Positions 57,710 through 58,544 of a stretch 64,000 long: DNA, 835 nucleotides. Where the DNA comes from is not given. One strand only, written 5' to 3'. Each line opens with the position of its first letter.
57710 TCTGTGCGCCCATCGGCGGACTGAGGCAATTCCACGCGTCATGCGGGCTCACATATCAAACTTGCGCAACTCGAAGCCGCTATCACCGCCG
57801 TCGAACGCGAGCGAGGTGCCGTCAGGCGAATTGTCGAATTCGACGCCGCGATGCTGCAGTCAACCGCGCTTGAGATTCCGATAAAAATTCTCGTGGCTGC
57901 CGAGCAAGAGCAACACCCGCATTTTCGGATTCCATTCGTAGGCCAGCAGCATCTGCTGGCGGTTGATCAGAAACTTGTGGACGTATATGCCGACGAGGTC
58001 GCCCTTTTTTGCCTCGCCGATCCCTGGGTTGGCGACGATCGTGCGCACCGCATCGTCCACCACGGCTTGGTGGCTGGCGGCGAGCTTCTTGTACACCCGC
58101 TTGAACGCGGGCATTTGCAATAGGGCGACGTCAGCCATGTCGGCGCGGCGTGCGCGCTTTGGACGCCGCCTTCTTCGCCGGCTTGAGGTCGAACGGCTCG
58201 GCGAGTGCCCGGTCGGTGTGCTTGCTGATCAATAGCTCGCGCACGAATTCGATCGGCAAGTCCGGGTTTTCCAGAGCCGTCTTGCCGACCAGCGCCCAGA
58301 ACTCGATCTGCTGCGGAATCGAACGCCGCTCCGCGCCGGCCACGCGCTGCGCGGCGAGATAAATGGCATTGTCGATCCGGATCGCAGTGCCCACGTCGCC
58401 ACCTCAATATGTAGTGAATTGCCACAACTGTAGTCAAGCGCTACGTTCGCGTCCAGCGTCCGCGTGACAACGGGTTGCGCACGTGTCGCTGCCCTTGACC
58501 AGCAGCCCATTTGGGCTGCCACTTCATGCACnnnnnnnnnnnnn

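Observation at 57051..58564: Chimeric holC-end/waaA-end relic joined at a 9-nt microhomology separates two different cassettes at the waaA/holC junction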

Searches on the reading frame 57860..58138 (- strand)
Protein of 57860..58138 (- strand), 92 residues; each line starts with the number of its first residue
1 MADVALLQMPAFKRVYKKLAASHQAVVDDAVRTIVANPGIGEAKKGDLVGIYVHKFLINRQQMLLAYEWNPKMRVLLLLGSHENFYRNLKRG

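Call 5: search_protein_families(library=pfam, proteins=[window:57860-58138:-], max_evalue=0.01)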
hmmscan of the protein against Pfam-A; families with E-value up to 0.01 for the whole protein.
window:57860-58138:- (92 aa): 1 family
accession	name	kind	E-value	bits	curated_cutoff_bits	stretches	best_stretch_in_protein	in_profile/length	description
PF15781.12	ParE-like_toxin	-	3.8e-33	113.8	28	1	6-90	1-87/87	ParE-like toxin of type II bacterial toxin-antitoxin system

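Call 6: search_protein_families(library=ncbifam, proteins=[window:57860-58138:-], max_evalue=0.01)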
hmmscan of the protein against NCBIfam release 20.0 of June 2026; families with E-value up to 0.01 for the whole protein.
window:57860-58138:- (92 aa): 0 families

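Call 15: find_encoding_contigs(protein=window:57860-58138:-, flank=6000, max_places=10)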
Protein window:57860-58138:- (92 aa): 2 contigs read that carry it; 2 places shown.
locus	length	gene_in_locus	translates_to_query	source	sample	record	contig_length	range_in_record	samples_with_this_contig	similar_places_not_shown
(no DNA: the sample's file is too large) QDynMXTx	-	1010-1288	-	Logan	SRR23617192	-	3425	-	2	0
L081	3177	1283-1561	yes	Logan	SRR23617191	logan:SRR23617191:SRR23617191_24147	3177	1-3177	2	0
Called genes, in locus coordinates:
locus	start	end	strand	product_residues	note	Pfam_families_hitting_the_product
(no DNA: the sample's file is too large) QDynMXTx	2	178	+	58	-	?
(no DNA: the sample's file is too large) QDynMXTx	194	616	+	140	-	PF04364:DNA_pol3_chi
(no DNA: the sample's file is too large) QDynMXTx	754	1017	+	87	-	PF11903:ParD_like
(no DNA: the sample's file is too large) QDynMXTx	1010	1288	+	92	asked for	PF15781:ParE-like_toxin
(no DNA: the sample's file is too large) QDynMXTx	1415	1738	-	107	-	-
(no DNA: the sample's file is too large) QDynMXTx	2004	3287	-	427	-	PF04413:Glycos_transf_N, PF00534:Glycos_transf_1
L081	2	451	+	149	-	?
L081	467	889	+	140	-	PF04364:DNA_pol3_chi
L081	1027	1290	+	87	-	PF11903:ParD_like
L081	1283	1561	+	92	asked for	PF15781:ParE-like_toxin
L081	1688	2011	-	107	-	-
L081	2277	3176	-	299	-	?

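Call 20: find_homologous_proteins(query=window:57860-58138:-, max_evalue=1e-10)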
Query window:57860-58138:- (92 aa): 510 proteins with E <= 1e-10 among 515 candidates; the best 120 are listed.
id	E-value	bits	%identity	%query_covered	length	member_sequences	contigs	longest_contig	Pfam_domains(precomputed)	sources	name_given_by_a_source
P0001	3.7e-52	191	99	100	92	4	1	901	PF15781.13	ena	-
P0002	3.5e-48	179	89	100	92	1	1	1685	PF15781.13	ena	-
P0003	2.7e-47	176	90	99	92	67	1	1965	PF15781.13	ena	-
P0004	1.2e-46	174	88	100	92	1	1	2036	PF15781.13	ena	-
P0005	1.8e-46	173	88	100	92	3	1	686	PF15781.13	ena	-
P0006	1.9e-46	173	88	100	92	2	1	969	PF15781.13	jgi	jgi:hypothetical protein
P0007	2.4e-46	173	87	100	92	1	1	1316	PF15781.13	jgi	jgi:mRNA-degrading endonuclease RelE of RelBE toxin-antitoxin system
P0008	2.6e-46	173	86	100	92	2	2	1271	PF15781.13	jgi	jgi:mRNA-degrading endonuclease RelE of RelBE toxin-antitoxin system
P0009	1.2e-45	171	87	99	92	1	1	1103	PF15781.13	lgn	-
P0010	1.4e-45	170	88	99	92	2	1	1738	PF15781.13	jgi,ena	-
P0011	1.6e-45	170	86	100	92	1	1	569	PF15781.13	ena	-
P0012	1.7e-45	170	88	99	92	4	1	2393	PF15781.13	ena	-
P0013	1.7e-45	170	86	100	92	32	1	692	PF15781.13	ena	-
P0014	2.0e-45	170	87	99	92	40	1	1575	PF15781.13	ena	-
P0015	2.6e-45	170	86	100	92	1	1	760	PF15781.13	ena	-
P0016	2.7e-45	170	88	99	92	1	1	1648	PF15781.13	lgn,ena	-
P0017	3.8e-45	169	85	99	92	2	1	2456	PF15781.13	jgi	-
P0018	4.0e-45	169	86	99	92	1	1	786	PF15781.13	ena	-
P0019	4.2e-45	169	87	99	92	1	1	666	PF15781.13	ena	-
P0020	5.0e-45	169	86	100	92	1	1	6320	PF15781.13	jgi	jgi:mRNA-degrading endonuclease RelE of RelBE toxin-antitoxin system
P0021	5.1e-45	169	86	100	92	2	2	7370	PF15781.13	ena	-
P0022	6.3e-45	168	85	99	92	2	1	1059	PF15781.13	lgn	-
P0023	1.3e-44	167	88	100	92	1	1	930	PF15781.13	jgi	jgi:hypothetical protein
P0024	1.4e-44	167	86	100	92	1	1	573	PF15781.13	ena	-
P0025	1.5e-44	167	86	99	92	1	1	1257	PF15781.13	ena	-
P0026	1.8e-44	167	84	100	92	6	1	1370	PF15781.13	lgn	-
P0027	4.5e-44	166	84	99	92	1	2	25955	PF15781.13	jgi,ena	jgi:mRNA-degrading endonuclease RelE of RelBE toxin-antitoxin system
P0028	5.0e-44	166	83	100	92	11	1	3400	PF15781.13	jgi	jgi:hypothetical protein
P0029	7.4e-44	165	83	98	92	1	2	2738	PF15781.13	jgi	jgi:hypothetical protein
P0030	9.7e-44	165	86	100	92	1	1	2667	PF15781.13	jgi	-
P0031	9.8e-44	165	83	100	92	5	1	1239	PF15781.13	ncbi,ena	-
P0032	1.8e-43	164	82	100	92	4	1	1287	PF15781.13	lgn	-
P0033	2.5e-43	163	89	91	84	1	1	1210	PF15781.13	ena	-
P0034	3.1e-43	163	82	99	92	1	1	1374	PF15781.13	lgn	-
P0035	3.6e-43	163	82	100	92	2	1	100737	PF15781.13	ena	-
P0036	4.8e-43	162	82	100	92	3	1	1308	PF15781.13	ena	-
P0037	5.0e-43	162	82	100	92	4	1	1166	PF15781.13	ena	-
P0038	5.1e-43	162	82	99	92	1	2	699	PF15781.13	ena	-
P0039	5.2e-43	162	84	100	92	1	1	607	PF15781.13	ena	-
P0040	1.3e-42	161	82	100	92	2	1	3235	PF15781.13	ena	-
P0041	1.4e-42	161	82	100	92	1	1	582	PF15781.13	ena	-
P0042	1.4e-42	161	85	100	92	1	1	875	PF15781.13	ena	-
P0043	2.1e-42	160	82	100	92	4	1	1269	PF15781.13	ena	-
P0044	2.9e-42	160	80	100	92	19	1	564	PF15781.13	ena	-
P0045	3.7e-42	160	80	100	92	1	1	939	PF15781.13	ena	-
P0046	7.2e-42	159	81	99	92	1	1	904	PF15781.13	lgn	-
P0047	8.5e-42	158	88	90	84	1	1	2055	PF15781.13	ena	-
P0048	8.8e-42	158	81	99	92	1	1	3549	PF15781.13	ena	-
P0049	9.5e-42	158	83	100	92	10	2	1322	PF15781.13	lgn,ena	-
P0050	1.7e-41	157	80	99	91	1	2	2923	PF15781.13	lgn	-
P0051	1.8e-41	157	86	91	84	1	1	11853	PF15781.13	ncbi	-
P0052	1.9e-41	157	80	99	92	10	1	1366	PF15781.13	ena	-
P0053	3.0e-41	157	79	99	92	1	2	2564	PF15781.13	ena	-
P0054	3.2e-41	157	87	90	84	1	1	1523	PF15781.13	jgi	-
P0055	3.4e-41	157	80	99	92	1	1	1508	PF15781.13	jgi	-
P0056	6.8e-41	156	86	91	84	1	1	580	PF15781.13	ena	-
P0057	8.0e-41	155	78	99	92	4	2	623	PF15781.13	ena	-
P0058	1.0e-40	155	79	99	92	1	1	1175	PF15781.13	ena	-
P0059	1.3e-40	155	85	91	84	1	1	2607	PF15781.13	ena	-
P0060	1.5e-40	154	78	99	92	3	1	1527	PF15781.13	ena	-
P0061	1.6e-40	154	79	99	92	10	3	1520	PF15781.13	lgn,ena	-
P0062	1.7e-40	154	79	99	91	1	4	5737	PF15781.13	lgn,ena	-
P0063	2.5e-40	154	78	99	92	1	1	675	PF15781.13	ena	-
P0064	3.7e-40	153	77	100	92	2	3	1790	PF15781.13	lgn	-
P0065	3.9e-40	153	79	99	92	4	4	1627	PF15781.13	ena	-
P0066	4.2e-40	153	76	100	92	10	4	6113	PF15781.13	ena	-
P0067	4.5e-40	153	79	99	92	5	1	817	PF15781.13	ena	-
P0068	4.9e-40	153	85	91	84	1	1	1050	PF15781.13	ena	-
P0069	6.9e-40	152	85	91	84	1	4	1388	PF15781.13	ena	-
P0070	9.2e-40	152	79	98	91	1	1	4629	PF15781.13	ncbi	-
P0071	9.4e-40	152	83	91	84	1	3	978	PF15781.13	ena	-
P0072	1.9e-39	151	76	100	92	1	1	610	PF15781.13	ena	-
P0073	2.7e-39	150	79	99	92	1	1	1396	PF15781.13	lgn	-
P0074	3.6e-39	150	83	91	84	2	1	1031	PF15781.13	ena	-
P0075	4.5e-39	150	86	90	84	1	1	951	PF15781.13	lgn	-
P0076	4.6e-39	150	75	99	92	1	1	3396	PF15781.13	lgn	-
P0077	5.3e-39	149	76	100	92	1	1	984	PF15781.13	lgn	-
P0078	7.9e-39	149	74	100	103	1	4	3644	PF15781.13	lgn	-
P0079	9.7e-39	149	82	91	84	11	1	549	PF15781.13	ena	-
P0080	1.1e-38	148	76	99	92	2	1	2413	PF15781.13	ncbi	-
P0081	1.4e-38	148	75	100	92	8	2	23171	PF15781.13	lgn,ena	-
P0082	1.7e-38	148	81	90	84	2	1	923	PF15781.13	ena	-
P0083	1.9e-38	148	82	91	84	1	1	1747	PF15781.13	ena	-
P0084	2.2e-38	147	76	99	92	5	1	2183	PF15781.13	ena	-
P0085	2.6e-38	147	82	91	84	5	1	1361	PF15781.13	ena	-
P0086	3.7e-38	147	82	91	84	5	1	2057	PF15781.13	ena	-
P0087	5.0e-38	146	75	100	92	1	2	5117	PF15781.13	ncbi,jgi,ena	-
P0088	5.1e-38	146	82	91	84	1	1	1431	PF15781.13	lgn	-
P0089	6.2e-38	146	82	91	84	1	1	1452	PF15781.13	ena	-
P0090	9.5e-38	145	81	90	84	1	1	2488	PF15781.13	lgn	-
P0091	2.7e-37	144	79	91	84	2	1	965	PF15781.13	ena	-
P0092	3.2e-37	144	74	99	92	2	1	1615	PF15781.13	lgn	-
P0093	3.7e-37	144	80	91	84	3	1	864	PF15781.13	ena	-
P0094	4.6e-37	143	81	90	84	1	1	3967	PF15781.13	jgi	jgi:hypothetical protein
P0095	6.5e-37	143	75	99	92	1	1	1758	PF15781.13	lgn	-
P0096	7.2e-37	143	78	90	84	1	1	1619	PF15781.13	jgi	-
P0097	9.8e-37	142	80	90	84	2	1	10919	PF15781.13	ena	-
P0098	1.4e-36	142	76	91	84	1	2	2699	PF15781.13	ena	-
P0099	1.6e-36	142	81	91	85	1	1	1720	PF15781.13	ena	-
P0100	1.9e-36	141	73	99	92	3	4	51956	PF15781.13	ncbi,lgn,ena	-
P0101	1.9e-36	141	76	91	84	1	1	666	PF15781.13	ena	-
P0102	1.9e-36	141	77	91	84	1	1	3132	PF15781.13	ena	-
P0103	2.3e-36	141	78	90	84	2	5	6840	PF15781.13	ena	-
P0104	3.3e-36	141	70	100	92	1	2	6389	PF15781.13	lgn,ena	-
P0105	5.1e-36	140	79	91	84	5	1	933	PF15781.13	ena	-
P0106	7.7e-36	139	72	100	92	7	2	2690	PF15781.13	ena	-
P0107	1.1e-35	139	77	90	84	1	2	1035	PF15781.13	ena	-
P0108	1.4e-35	139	77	91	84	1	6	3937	PF15781.13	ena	-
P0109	1.4e-35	139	72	100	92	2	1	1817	PF15781.13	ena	-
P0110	3.7e-35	137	71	100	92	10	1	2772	PF15781.13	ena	-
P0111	4.3e-35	137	76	90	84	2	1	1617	PF15781.13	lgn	-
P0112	7.4e-35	136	67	100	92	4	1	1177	PF15781.13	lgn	-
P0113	2.2e-34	135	69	99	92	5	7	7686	PF15781.13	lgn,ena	-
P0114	2.7e-34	134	76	89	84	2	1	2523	PF15781.13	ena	-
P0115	4.5e-34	134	67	100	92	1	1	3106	PF15781.13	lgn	-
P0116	5.0e-34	134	72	100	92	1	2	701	PF15781.13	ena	-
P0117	1.8e-33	132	73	99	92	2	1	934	PF15781.13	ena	-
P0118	2.6e-33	131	84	80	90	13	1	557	PF15781.13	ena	-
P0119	2.9e-33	131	65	99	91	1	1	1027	PF15781.13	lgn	-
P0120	4.5e-33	131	65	99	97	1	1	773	PF15781.13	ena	-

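Call 21: find_related_loci(query=window:57860-58138:-, collection=metagenome_contigs, flank=4000)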
Query window:57860-58138:- (92 aa) in metagenome_contigs; peptide patterns used: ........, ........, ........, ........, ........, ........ (x = any residue, [..] = any of these).
433 stretches matched a pattern; 149 encode a relative of the query (tblastn E <= 1e-3); the best 80 are kept; 80 distinct loci.
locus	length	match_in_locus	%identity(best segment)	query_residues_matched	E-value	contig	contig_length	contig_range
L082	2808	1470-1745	89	1-92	7e-54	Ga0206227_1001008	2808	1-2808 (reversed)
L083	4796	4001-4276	90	1-92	8e-54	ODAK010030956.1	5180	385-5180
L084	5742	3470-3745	88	1-92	2e-53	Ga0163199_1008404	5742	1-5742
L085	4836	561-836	88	1-92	6e-53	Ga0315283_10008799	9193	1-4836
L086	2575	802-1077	87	1-92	7e-53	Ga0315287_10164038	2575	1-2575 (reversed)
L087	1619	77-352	87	1-92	2e-53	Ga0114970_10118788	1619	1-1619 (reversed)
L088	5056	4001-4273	89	1-91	5e-52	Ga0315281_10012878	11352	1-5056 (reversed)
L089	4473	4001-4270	89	1-90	4e-52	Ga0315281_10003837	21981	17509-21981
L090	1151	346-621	86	1-92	3e-54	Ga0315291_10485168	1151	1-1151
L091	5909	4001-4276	86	1-92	1e-51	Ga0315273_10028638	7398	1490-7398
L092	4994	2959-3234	86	1-92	1e-51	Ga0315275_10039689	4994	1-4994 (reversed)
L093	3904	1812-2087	78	1-92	2e-46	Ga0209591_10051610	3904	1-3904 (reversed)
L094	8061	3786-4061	77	1-92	1e-45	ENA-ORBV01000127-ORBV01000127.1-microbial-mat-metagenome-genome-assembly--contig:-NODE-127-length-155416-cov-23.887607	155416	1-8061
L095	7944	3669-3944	78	1-92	6e-46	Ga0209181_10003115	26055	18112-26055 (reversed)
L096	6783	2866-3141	78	1-92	6e-46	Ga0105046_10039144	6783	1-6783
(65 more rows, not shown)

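Call 26: find_encoding_contigs(protein=P0001, flank=5000, max_places=10)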
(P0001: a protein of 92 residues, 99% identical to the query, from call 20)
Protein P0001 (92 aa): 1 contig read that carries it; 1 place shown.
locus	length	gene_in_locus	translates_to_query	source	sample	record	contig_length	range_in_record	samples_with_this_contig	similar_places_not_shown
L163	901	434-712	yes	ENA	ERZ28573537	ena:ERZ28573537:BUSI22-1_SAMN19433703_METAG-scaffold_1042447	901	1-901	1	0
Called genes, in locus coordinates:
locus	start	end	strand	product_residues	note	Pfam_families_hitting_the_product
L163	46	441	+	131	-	PF11903:ParD_like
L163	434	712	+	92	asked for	PF15781:ParE-like_toxin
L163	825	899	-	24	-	?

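Call 58: search_protein_families(library=padloc, proteins=[window:57860-58138:-], max_evalue=0.01)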
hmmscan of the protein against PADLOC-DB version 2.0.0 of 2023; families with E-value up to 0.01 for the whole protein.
window:57860-58138:- (92 aa): 0 families

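Call 69: find_encoding_contigs(protein=P0002, flank=3000, max_places=4)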
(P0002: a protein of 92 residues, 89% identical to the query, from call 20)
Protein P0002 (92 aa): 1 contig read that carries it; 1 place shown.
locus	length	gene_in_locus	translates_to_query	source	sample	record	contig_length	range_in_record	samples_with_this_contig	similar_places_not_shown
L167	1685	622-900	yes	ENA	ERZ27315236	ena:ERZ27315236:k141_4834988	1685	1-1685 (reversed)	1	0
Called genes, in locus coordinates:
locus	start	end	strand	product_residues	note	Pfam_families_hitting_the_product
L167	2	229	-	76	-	?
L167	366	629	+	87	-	PF11903:ParD_like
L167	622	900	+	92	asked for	PF15781:ParE-like_toxin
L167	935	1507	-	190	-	PF05728:UPF0227, PF12697:Abhydrolase_6 (weak)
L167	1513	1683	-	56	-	?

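Call 70: find_encoding_contigs(protein=P0004, flank=3000, max_places=4)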
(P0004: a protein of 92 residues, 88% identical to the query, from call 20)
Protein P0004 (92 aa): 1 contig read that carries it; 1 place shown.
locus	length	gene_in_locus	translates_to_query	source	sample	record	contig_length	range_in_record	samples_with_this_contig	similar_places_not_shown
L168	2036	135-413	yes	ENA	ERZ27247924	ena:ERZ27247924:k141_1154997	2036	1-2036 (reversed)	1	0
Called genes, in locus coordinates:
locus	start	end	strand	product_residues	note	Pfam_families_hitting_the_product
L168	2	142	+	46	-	?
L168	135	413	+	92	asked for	PF15781:ParE-like_toxin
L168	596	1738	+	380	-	-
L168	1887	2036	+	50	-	?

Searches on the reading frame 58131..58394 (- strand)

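Call 5: search_protein_families(library=pfam, proteins=[window:58131-58394:-], max_evalue=0.01)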
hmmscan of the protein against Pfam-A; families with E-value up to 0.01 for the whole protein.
window:58131-58394:- (87 aa): 1 family
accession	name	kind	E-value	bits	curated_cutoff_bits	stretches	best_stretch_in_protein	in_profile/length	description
PF11903.14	ParD_like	-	2.1e-14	53.7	23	1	4-69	3-68/73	ParD-like antitoxin of type II bacterial toxin-antitoxin system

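Call 6: search_protein_families(library=ncbifam, proteins=[window:58131-58394:-], max_evalue=0.01)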
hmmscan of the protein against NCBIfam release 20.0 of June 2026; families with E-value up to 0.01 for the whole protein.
window:58131-58394:- (87 aa): 0 families

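Call 58: search_protein_families(library=padloc, proteins=[window:58131-58394:-], max_evalue=0.01)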
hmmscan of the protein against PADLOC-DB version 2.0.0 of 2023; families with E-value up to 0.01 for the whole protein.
window:58131-58394:- (87 aa): 0 families
